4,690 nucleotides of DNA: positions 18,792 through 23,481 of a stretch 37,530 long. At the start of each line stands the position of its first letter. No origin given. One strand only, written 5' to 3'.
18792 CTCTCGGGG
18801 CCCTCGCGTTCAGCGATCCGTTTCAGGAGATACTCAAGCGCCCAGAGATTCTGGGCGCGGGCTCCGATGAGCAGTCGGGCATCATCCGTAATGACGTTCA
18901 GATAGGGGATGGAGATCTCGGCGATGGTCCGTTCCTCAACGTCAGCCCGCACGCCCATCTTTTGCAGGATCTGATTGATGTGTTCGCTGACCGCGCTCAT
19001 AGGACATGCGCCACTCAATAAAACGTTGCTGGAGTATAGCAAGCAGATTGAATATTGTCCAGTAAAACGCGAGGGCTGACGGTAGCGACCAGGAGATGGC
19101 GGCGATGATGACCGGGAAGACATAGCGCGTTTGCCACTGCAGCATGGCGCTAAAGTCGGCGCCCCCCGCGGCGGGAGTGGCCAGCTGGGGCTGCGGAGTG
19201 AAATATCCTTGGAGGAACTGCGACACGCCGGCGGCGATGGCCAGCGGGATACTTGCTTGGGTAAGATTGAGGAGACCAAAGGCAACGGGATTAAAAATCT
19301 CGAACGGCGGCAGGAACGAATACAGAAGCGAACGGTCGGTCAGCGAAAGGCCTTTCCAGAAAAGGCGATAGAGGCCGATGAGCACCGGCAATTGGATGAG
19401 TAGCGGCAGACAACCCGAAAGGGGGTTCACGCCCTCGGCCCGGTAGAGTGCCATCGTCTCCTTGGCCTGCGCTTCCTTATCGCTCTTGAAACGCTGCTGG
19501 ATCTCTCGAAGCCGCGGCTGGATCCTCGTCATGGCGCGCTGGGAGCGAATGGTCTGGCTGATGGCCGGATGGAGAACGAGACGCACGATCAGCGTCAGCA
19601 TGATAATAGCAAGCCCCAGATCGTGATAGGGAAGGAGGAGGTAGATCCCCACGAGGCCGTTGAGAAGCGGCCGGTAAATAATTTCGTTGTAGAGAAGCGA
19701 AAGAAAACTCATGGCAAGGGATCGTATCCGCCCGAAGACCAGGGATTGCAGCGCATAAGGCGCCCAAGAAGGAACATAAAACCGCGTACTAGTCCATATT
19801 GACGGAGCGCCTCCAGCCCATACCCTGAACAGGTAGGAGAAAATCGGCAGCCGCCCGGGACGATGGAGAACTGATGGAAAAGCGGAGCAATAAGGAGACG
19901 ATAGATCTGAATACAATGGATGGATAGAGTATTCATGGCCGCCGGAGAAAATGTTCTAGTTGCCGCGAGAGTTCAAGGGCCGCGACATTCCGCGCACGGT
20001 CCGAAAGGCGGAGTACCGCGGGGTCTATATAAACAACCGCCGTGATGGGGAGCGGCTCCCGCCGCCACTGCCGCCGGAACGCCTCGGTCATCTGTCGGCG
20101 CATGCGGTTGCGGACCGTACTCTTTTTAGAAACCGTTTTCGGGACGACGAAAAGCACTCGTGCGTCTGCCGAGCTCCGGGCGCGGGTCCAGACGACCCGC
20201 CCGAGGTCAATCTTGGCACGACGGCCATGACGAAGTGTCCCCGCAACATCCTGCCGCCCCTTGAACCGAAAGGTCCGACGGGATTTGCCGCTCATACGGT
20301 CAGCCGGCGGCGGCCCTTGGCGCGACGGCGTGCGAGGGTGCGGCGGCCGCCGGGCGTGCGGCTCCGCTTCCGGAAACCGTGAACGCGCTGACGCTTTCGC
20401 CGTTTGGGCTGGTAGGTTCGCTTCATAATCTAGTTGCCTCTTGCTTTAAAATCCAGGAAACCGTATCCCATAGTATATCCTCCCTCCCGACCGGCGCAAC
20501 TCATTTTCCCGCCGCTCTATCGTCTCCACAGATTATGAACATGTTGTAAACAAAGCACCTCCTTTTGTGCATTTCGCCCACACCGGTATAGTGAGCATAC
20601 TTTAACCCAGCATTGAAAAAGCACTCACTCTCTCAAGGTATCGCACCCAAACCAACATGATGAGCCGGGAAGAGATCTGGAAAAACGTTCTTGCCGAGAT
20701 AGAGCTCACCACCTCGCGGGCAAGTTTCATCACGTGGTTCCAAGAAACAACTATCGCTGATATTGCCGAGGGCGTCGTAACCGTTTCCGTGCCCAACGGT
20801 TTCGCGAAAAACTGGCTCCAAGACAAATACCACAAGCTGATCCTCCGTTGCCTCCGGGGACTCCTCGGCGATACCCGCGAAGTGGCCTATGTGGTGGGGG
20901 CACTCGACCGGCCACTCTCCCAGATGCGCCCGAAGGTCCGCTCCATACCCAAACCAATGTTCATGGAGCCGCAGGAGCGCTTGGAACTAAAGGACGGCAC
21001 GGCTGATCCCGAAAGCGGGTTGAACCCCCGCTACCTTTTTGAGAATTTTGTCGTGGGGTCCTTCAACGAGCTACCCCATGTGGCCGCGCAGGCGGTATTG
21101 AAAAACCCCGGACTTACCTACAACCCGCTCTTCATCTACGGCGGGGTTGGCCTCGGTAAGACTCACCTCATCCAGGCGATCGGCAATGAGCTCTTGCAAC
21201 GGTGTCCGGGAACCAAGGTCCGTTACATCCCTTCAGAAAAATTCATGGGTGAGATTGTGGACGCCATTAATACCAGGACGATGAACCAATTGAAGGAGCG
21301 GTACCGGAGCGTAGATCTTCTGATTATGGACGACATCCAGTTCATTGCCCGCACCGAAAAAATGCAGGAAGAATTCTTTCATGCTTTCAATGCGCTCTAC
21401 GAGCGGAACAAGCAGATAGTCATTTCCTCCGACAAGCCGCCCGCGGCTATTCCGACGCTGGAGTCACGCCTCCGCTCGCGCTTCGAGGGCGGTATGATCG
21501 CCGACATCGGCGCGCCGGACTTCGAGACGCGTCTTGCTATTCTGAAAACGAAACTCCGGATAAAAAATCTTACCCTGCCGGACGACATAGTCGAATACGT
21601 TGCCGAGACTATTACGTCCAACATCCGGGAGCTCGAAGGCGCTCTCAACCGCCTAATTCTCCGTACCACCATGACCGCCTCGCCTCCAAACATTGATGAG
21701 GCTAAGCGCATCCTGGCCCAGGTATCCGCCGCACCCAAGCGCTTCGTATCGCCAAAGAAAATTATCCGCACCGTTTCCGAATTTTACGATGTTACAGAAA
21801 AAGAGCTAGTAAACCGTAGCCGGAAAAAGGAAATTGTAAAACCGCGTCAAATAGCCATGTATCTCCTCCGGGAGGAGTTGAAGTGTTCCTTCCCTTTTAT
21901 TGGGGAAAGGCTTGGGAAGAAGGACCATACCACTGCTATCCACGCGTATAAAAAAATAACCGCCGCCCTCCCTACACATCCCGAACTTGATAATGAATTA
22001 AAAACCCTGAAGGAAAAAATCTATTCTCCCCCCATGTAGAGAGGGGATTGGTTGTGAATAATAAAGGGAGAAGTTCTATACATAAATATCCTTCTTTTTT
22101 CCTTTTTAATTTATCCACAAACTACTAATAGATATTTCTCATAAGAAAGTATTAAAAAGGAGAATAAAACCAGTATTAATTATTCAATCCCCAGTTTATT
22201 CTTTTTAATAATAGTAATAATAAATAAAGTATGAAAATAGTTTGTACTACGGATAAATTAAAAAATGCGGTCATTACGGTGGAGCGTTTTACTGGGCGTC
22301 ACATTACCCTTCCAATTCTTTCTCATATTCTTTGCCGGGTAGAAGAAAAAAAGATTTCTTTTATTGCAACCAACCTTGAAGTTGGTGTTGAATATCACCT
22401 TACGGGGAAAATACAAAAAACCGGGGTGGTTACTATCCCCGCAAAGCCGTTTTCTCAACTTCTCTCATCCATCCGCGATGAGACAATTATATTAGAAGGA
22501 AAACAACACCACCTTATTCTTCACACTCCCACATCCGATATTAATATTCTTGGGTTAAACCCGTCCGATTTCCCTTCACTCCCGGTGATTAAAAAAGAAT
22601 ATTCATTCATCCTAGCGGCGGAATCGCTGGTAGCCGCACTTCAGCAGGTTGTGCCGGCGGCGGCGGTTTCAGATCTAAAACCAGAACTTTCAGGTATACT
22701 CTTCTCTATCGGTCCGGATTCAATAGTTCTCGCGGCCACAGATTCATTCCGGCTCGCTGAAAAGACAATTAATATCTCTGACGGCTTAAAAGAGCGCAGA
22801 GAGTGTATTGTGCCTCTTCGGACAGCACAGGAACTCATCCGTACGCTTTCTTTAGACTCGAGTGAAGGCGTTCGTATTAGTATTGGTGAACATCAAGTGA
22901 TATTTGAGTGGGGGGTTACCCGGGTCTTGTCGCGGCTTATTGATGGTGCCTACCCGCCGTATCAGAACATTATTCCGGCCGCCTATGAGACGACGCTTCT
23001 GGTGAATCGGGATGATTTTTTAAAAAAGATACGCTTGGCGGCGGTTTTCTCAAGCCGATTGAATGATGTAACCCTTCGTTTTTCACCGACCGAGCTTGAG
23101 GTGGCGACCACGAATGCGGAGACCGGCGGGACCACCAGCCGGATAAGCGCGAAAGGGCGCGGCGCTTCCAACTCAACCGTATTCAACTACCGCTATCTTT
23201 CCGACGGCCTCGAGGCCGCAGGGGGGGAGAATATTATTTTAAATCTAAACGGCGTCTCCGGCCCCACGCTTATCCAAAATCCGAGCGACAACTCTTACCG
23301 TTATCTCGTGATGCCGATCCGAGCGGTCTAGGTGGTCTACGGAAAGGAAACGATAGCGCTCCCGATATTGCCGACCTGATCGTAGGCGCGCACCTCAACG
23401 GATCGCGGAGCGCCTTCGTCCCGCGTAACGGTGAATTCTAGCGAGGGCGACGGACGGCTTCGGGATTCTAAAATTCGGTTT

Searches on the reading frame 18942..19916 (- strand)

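Call 6: search_protein_families(library=pfam, proteins=[window:18942-19916:-], max_evalue=0.01)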
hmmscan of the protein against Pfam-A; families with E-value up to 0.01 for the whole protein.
window:18942-19916:- (324 aa): 2 families
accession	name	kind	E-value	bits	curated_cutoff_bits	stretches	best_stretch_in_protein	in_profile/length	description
PF02096.25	60KD_IMP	-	6.2e-48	163.3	35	1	101-300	2-161/163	60Kd inner membrane protein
PF10725.14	DUF2517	-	0.006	16.8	25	0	12-34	23-45/61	Protein of unknown function (DUF2517)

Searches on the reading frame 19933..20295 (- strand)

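Call 6: search_protein_families(library=pfam, proteins=[window:19933-20295:-], max_evalue=0.01)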
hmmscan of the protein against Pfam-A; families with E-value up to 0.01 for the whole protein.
window:19933-20295:- (120 aa): 1 family
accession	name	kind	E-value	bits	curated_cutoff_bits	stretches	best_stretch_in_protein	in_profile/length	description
PF00825.24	Ribonuclease_P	-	6.7e-11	42.6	22.3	1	7-100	3-95/109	Ribonuclease P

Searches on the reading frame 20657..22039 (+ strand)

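Call 6: search_protein_families(library=pfam, proteins=[window:20657-22039:+], max_evalue=0.01)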
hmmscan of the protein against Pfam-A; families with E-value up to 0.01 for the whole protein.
window:20657-22039:+ (460 aa): 9 families
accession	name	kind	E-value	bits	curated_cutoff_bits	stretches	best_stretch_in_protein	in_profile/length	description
PF00308.24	Bac_DnaA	-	1e-65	221.3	23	1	122-282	1-161/162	Bacterial DnaA ATPAse domain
PF08299.17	Bac_DnaA_C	-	6e-27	93.9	31.5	1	367-434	2-69/69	Bacterial dnaA protein helix-turn-helix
PF11638.13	DnaA_N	-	1.1e-15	57.5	24.6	1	5-67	1-64/65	DnaA N-terminal domain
PF01695.23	IstB_IS21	-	3.1e-09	37.1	24.1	1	158-261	95-195/238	IstB-like ATP binding protein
PF00004.35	AAA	-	3.1e-05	24.9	21.2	1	159-274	2-125/131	ATPase family associated with various cellular activities (AAA)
PF03969.22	AFG1_ATPase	-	3.7e-05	23.3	27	0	156-208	62-110/361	AFG1-like ATPase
PF13401.12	AAA_22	-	3.9e-05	24.4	27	1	157-245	7-109/130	AAA domain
PF01637.24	ATPase_2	-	0.00019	21.8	33.2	1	154-262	19-120/225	ATPase domain predominantly from Archaea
PF13173.12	AAA_14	-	0.00046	20.6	27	1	156-258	3-97/129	AAA domain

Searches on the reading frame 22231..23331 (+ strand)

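Call 6: search_protein_families(library=pfam, proteins=[window:22231-23331:+], max_evalue=0.01)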
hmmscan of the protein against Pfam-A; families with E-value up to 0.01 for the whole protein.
window:22231-23331:+ (366 aa): 3 families
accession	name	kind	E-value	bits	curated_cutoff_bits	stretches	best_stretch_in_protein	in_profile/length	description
PF02767.21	DNA_pol3_beta_2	-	1.3e-25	90.4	27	1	129-242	3-115/116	DNA polymerase III beta subunit, central domain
PF00712.24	DNA_pol3_beta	-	1.4e-21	77.3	24.4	2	1-118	1-120/120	DNA polymerase III beta subunit, N-terminal domain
PF02768.20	DNA_pol3_beta_3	-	3.7e-19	69.1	27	1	246-364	2-121/121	DNA polymerase III beta subunit, C-terminal domain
